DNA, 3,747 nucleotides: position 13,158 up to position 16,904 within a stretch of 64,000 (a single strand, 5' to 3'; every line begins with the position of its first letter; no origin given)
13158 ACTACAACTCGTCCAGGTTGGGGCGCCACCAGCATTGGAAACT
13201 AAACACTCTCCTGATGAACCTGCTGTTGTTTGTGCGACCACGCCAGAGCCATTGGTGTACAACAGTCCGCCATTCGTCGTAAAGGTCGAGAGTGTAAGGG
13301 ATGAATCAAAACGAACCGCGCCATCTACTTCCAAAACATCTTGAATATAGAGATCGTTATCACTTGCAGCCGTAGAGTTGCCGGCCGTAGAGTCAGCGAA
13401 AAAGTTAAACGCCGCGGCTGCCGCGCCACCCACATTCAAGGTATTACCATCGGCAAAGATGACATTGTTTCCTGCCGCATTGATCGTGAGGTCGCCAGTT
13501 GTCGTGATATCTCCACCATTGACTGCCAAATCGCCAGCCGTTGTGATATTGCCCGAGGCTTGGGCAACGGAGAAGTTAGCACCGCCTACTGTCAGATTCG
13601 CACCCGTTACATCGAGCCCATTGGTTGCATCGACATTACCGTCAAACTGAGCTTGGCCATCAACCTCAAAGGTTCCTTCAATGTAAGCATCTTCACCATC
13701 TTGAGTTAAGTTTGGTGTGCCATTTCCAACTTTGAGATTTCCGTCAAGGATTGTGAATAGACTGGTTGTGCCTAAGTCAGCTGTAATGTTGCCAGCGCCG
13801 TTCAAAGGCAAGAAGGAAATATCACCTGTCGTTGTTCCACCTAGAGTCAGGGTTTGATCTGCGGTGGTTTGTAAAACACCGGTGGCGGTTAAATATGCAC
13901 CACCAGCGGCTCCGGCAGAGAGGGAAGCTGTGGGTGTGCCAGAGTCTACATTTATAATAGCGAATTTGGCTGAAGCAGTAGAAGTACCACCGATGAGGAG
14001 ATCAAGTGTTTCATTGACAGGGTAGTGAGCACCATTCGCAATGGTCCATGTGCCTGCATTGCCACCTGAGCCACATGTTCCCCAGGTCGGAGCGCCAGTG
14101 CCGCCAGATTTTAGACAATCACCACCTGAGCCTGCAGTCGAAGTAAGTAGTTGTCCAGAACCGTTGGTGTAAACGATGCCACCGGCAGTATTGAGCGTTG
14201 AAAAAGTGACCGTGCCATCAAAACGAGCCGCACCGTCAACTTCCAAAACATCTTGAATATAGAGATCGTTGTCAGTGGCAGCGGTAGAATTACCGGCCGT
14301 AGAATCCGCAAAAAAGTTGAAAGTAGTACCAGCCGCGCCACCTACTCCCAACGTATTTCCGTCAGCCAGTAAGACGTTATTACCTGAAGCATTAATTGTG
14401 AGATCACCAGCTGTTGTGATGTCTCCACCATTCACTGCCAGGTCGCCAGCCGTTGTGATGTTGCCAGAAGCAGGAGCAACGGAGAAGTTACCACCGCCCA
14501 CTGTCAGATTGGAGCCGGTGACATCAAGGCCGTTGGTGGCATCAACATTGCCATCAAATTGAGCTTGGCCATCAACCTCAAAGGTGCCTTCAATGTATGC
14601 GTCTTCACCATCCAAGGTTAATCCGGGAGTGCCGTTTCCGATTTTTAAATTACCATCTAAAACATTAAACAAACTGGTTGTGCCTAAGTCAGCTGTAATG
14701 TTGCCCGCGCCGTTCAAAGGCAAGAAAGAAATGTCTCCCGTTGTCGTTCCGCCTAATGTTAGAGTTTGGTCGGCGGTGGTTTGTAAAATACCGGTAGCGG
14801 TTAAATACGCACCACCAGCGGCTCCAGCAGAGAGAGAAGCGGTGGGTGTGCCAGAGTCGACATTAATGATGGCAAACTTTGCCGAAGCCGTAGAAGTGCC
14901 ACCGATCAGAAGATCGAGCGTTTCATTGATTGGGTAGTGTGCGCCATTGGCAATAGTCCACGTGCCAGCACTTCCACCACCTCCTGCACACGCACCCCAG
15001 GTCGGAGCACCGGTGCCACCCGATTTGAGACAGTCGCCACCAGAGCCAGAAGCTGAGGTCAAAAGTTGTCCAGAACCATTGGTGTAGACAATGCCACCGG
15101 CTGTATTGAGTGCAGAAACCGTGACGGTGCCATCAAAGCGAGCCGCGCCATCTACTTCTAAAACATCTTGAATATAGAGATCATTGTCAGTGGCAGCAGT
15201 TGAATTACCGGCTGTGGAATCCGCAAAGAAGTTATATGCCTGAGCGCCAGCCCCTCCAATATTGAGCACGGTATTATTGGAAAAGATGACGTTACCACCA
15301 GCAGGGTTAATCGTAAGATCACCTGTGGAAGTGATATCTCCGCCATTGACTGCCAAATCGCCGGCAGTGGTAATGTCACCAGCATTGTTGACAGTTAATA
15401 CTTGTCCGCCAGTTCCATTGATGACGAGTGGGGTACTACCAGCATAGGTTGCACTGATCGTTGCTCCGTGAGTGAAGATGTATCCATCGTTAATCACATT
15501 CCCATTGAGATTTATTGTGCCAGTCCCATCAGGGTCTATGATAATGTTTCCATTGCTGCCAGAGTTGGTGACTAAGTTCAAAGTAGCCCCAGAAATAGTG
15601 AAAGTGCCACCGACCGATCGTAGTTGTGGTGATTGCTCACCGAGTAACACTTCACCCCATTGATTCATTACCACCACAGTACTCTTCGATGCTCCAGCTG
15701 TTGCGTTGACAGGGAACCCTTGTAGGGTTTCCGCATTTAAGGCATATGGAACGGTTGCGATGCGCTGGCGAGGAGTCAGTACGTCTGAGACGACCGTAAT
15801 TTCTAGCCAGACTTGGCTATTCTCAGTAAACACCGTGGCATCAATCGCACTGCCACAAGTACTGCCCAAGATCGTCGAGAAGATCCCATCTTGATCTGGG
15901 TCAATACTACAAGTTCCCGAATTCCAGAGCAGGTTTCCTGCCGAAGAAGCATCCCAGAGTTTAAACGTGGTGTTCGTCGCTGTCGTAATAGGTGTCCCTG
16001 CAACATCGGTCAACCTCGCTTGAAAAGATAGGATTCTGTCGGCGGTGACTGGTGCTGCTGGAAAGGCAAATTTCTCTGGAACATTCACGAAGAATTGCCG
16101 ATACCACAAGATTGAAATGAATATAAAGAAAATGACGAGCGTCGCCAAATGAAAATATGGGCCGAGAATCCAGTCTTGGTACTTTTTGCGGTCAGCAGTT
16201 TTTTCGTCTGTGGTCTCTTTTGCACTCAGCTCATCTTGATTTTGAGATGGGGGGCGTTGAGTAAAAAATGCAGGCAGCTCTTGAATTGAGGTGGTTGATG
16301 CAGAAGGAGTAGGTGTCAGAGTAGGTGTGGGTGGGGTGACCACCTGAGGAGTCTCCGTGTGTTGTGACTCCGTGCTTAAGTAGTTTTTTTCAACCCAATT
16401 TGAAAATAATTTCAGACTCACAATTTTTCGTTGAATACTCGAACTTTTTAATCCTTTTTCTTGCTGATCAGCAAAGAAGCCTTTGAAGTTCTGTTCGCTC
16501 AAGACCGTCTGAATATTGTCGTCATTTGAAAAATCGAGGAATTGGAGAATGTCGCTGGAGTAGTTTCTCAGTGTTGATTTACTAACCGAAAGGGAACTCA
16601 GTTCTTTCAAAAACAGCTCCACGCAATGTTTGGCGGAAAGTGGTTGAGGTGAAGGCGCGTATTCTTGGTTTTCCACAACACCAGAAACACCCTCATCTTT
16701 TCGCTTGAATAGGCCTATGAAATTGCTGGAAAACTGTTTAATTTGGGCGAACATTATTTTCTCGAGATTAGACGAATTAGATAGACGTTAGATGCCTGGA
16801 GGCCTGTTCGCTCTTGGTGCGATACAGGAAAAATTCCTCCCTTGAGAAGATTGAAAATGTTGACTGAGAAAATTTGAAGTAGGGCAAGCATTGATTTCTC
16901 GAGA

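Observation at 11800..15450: Four near-identical ~910-nt tandem coding repeats inside the giant gene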

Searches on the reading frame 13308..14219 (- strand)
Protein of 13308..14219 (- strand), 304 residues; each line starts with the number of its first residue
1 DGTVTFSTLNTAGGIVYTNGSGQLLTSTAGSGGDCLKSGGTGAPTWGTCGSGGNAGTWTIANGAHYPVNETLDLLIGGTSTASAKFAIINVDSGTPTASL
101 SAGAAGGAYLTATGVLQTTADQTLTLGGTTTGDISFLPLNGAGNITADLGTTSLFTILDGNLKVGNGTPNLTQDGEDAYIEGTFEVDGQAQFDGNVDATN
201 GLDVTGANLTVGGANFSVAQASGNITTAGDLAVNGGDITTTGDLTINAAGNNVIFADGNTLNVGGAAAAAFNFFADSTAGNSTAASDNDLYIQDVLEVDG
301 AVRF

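Call 29: search_solved_structures(query=A1, max_evalue=10, show_alignments=2)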
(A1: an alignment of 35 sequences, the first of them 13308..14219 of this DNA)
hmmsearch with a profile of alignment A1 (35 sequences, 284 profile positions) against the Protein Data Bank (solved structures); distinct sequences matched with E-value up to 10: 1.
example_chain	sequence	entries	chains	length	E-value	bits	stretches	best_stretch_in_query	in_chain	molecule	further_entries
8ond_A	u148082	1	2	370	1.8e-05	27.9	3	112-272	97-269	bd2133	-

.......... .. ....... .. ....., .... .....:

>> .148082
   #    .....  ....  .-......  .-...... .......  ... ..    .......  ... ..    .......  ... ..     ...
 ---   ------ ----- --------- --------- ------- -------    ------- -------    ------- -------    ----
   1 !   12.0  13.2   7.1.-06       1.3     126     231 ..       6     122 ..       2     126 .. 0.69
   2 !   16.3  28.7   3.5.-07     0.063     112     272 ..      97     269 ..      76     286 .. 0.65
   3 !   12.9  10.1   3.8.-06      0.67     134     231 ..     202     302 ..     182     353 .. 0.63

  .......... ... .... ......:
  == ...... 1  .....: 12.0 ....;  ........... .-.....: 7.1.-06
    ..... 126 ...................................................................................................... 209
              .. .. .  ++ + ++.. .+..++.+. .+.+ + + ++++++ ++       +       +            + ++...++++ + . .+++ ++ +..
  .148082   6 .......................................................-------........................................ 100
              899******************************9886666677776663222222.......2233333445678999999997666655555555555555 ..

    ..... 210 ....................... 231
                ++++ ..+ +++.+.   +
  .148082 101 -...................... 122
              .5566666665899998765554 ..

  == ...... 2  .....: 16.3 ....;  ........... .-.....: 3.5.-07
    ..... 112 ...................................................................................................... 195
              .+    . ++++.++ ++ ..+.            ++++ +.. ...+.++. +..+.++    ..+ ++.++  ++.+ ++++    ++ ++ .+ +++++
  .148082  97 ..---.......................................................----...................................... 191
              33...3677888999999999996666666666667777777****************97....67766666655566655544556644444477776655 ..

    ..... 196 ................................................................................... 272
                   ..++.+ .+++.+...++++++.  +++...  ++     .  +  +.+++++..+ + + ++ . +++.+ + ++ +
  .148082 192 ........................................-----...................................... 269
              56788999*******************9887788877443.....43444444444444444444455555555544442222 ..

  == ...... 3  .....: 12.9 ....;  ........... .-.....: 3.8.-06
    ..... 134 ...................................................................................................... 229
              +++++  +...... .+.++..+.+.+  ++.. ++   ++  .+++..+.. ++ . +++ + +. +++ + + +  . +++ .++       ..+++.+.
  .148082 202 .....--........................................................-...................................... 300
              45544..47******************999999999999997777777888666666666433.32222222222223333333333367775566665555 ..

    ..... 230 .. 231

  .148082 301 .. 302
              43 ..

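Call 36: predict_structure(alignment_id=A1)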
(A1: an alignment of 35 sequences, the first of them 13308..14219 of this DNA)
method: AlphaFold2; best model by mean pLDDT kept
length: 304 residues; sequences in the alignment: 35
mean_pLDDT: 73.9   pTM: 0.44
mean pLDDT of the five models: 73.9, 69.8, 68.8, 65.7, 65.3
residues with pLDDT >= 90: 2; 70-90: 204; 50-70: 91; < 50: 7
segments of 3 or more residues with pLDDT < 50: 280-282
pLDDT, mean of each block of 10 residues (from residue 1): 83 85 88 75 78 56 57 73 80 82 79 87 84 81 79 65 64 67 77 77 73 66 74 81 81 79 68 57 54 72 66
secondary structure, 60 per line:
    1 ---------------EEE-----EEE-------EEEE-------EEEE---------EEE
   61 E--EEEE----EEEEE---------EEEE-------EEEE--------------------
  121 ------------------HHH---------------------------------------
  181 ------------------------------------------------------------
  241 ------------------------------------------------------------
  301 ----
elements in order: E16-18 E24-26 E34-37 E45-48 E58-61 E64-67 E72-76 E86-89 E97-100

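Call 39: fold_search(model_id=the predicted structure, library=pdb)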
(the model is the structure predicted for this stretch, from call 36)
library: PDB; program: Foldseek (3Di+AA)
matches with E <= 10: 123; with E <= 0.001: 0
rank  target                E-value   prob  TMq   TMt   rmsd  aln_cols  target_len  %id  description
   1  6u9e_B                1.2e+00  0.04  0.12  0.19  11.4       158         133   17  Structure of PdpA-VgrG Complex, Lidless (released 2019-10-23)
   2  4fv4                  2.5e+00  0.10  0.08  0.07   7.3        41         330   17  Crystal Structure of the ERK2 complexed with EK7 (released 2012-08-29)
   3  7o0j                  2.7e+00  0.05  0.07  0.12   9.2        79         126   13  High resolution structure of recombinant chichen liver Bile Acid Binding Protein (cL-BABP) (released 2021-05-12)
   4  9ete_B                2.8e+00  0.05  0.08  0.16  10.1        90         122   12  Crystal structure of recombinant chicken liver Bile Acid Binding Protein (cL-BABP) in complex with deoxycholic acid (released 2024-10-09)
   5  9etd_A                3.8e+00  0.04  0.08  0.16  10.3        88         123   12  Crystal structure of recombinant chicken liver Bile Acid Binding Protein (cL-BABP) in complex with ursodeoxycholic aci (released 2024-10-09)
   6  2ec3_MODEL_1_A        3.8e+00  0.03  0.09  0.24  11.9        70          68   17  Solution structure of the 11th FN1 domain from human Fibronectin 1 (released 2008-03-04)
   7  4hiz_B                4.3e+00  0.08  0.20  0.11  13.2       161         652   17  Phage phi92 endosialidase (released 2014-01-15)
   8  4hiz_A                4.3e+00  0.07  0.19  0.11  13.4       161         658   19  Phage phi92 endosialidase (released 2014-01-15)
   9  5r9x                  4.3e+00  0.06  0.06  0.05   7.5        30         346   23  PanDDA analysis group deposition Form1 MAP kinase p38-alpha -- Fragment N13611a in complex with MAP kinase p38-alpha (released 2020-07-22)
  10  9etg_B                4.3e+00  0.04  0.08  0.16  10.2        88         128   12  Crystal structure of recombinant chicken liver Bile Acid Binding Protein (cL-BABP) in complex with CA-M11 (released 2024-10-09)
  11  7k10                  4.5e+00  0.08  0.08  0.02   7.4        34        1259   15  CryoEM structure of activated-form FATKIN domain of DNA-PK (released 2021-01-06)
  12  4fa2                  4.5e+00  0.04  0.06  0.05   7.6        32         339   19  Human P38 alpha Mitogen-Activated Kinase In Complex With SB239063 (released 2013-06-05)
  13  2ft9                  4.5e+00  0.03  0.08  0.15  10.0        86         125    9  Crystal structure of axolotl (Ambystoma mexicanum) liver bile acid-binding protein bound to cholic acid (released 2006-04-11)
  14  7otm                  4.8e+00  0.05  0.05  0.01   6.6        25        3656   20  Cryo-EM structure of DNA-PKcs in complex with NU7441 (released 2022-01-12)
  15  9c3c_g                4.8e+00  0.04  0.17  0.19  16.1       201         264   15  Cryo-EM structure of native dystrophin-glycoprotein complex (DGC) (released 2024-10-23)
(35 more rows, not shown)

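Call 52: search_dna_similar(query=window:13308-14219:-, collection=phages, mode=protein, max_evalue=0.001, max_rows=15)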
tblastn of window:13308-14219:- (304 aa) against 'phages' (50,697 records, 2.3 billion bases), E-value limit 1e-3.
No match.

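Call 68: fold_search(model_id=the predicted structure, library=viral)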
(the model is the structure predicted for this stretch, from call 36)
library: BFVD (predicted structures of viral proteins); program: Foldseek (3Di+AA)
matches with E <= 10: 145; with E <= 0.001: 0
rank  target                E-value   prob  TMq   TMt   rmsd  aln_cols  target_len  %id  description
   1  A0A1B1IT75            3.2e-02  0.20  0.21  0.08  21.2       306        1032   18  (no name in the UniProt tables at hand)
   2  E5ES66                1.0e-01  0.30  0.14  0.08  16.2       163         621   21  (no name in the UniProt tables at hand)
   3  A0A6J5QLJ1            1.3e-01  0.35  0.21  0.13  13.7       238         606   20  Uncharacterized protein [uncultured Caudovirales phage]
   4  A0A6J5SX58            1.3e-01  0.09  0.14  0.07  24.7       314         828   16  Uncharacterized protein [uncultured Caudovirales phage]
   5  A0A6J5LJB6            1.8e-01  0.14  0.15  0.10  35.4       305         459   20  Uncharacterized protein [uncultured Caudovirales phage]
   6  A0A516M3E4            2.6e-01  0.10  0.17  0.11  18.5       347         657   20  (no name in the UniProt tables at hand)
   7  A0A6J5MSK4            3.1e-01  0.07  0.13  0.09  17.9       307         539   17  Bacteriophage lambda, Stf, side tail fibre-repeat-2 [uncultured Caudovirales phage]
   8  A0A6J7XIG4            3.3e-01  0.11  0.16  0.09  15.2       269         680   25  Uncharacterized protein [uncultured Caudovirales phage]
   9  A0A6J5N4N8            3.3e-01  0.06  0.14  0.11  19.6       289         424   19  Major tropism determinant N-terminal domain-containing protein [uncultured Caudovirales phage]
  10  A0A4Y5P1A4            3.9e-01  0.08  0.14  0.13  21.6       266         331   16  (no name in the UniProt tables at hand)
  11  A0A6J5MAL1            4.1e-01  0.11  0.21  0.09  17.9       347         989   21  Major tropism determinant N-terminal domain-containing protein [uncultured Caudovirales phage]
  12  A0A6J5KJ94            4.6e-01  0.35  0.14  0.14  12.7       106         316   18  Uncharacterized protein [uncultured Caudovirales phage]
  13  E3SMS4                4.6e-01  0.21  0.27  0.17  12.8       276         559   16  Uncharacterized protein [Prochlorococcus phage P-HM1]
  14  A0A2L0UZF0            6.9e-01  0.38  0.14  0.06  11.2        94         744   18  Autotransporter [Agrobacterium phage Atu_ph07]
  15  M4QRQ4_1              6.9e-01  0.09  0.22  0.11  15.4       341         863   20  Uncharacterized protein [Synechococcus phage S-SKS1]
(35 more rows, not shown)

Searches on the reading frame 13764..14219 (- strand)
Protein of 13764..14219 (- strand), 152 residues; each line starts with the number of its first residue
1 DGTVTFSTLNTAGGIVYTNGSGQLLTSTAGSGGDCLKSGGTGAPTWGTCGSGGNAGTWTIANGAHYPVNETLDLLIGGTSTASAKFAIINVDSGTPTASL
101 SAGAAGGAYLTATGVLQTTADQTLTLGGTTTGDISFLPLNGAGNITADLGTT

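Call 56: find_homologous_proteins(query=A2, max_evalue=0.00001)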
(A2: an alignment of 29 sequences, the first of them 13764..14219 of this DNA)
Query A2 (29 sequences) (152 aa, profile of the alignment): 61 proteins with E <= 0.00001 among 8000 candidates.
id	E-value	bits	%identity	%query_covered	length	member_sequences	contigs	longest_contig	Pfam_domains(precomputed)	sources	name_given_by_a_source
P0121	3.5e-42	162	50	95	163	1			-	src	-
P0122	4.1e-40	155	52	95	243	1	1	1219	-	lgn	-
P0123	7.2e-38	148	52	82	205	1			-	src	-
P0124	3.7e-37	145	53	78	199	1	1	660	-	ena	-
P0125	1.4e-35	140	57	55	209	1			-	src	-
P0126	2.8e-35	139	43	57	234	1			-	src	-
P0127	3.5e-35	139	56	81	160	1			-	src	-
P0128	3.1e-34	136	52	51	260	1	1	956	-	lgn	-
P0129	8.2e-34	135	64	59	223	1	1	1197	-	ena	-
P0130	8.7e-34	135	50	93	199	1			-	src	-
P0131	1.0e-33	134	53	81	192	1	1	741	-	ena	-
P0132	1.2e-33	134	50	73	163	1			-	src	-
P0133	1.6e-33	134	51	83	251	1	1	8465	-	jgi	jgi:hypothetical protein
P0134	4.0e-33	132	48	83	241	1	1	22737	-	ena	-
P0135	2.2e-31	127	52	57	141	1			-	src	-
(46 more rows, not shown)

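Call 62: search_protein_representatives(alignment_id=A2)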
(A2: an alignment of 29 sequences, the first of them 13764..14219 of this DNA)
Query: 29 sequences, 150 profile positions. Proteins with E-value up to 0.001 (for the whole library): 1433; up to 1e-10: 845; up to 1e-30: 395. The best 150 are listed.
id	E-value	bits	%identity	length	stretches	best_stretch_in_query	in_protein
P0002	0.0e+00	1326.7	-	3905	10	1-150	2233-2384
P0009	0.0e+00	1289.7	-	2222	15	2-145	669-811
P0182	0.0e+00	1198.7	-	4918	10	2-148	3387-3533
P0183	0.0e+00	1188.5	-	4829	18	2-139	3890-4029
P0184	0.0e+00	1107.7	-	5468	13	2-146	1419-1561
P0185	0.0e+00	1046.2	-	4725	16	2-149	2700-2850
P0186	9.3e-298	989.6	-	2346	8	2-145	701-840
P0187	1.1e-296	986.1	-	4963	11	2-142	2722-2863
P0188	5.8e-277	922.1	-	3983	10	3-145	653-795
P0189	3.6e-274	913.0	-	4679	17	2-145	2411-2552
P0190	2.6e-268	894.1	-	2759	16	30-148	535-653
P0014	4.3e-259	864.1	-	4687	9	11-147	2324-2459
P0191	3.3e-252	841.8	-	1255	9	4-150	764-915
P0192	6.3e-240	801.9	-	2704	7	2-143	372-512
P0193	1.6e-234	784.4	-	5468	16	7-144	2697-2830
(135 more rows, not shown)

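Call 87: find_related_loci(query=A2, collection=viral_contigs, flank=6000)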
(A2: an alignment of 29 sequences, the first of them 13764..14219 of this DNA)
Query A2 (152 aa) in viral_contigs; peptide patterns used: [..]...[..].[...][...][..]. (x = any residue, [..] = any of these).
44 stretches matched a pattern, but none encodes a relative of the query by tblastn (E <= 1e-3).

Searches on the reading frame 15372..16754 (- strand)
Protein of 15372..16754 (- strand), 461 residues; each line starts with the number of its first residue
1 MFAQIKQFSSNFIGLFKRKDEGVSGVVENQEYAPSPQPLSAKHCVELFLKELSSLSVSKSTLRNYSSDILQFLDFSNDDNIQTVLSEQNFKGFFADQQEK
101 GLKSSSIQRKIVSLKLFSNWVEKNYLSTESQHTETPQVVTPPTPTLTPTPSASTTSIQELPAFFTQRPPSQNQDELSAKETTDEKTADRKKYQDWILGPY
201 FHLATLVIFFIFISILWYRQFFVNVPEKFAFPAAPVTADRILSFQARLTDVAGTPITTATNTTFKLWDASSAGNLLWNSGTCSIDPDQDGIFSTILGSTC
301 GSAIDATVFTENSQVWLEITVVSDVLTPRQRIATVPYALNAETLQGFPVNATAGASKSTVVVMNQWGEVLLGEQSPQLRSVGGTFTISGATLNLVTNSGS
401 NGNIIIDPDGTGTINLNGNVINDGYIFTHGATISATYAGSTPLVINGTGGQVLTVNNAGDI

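Call 35: search_protein_families(library=pfam, proteins=[window:15372-16754:-], max_evalue=5)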
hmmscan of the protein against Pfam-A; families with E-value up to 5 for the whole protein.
window:15372-16754:- (461 aa): 5 families
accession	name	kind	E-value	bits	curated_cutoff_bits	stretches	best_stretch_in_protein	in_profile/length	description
PF02899.23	Phage_int_SAM_1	-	1.1e-07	32.5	22.3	1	45-120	1-78/83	Phage integrase, N-terminal SAM-like domain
PF13495.12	Phage_int_SAM_4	-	0.00016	22.4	27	1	48-124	5-81/85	Phage integrase, N-terminal SAM-like domain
PF13609.12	Porin_4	-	0.033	14.4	27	1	346-438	75-162/310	Gram-negative porin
PF17037.10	CBP_BcsO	-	0.15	12.3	27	1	121-161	104-142/201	Cellulose biosynthesis protein BcsO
PF11024.13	DGF-1_4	-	1.5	10.1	27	1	118-156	31-69/75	Dispersed gene family protein 1 of Trypanosoma cruzi region 4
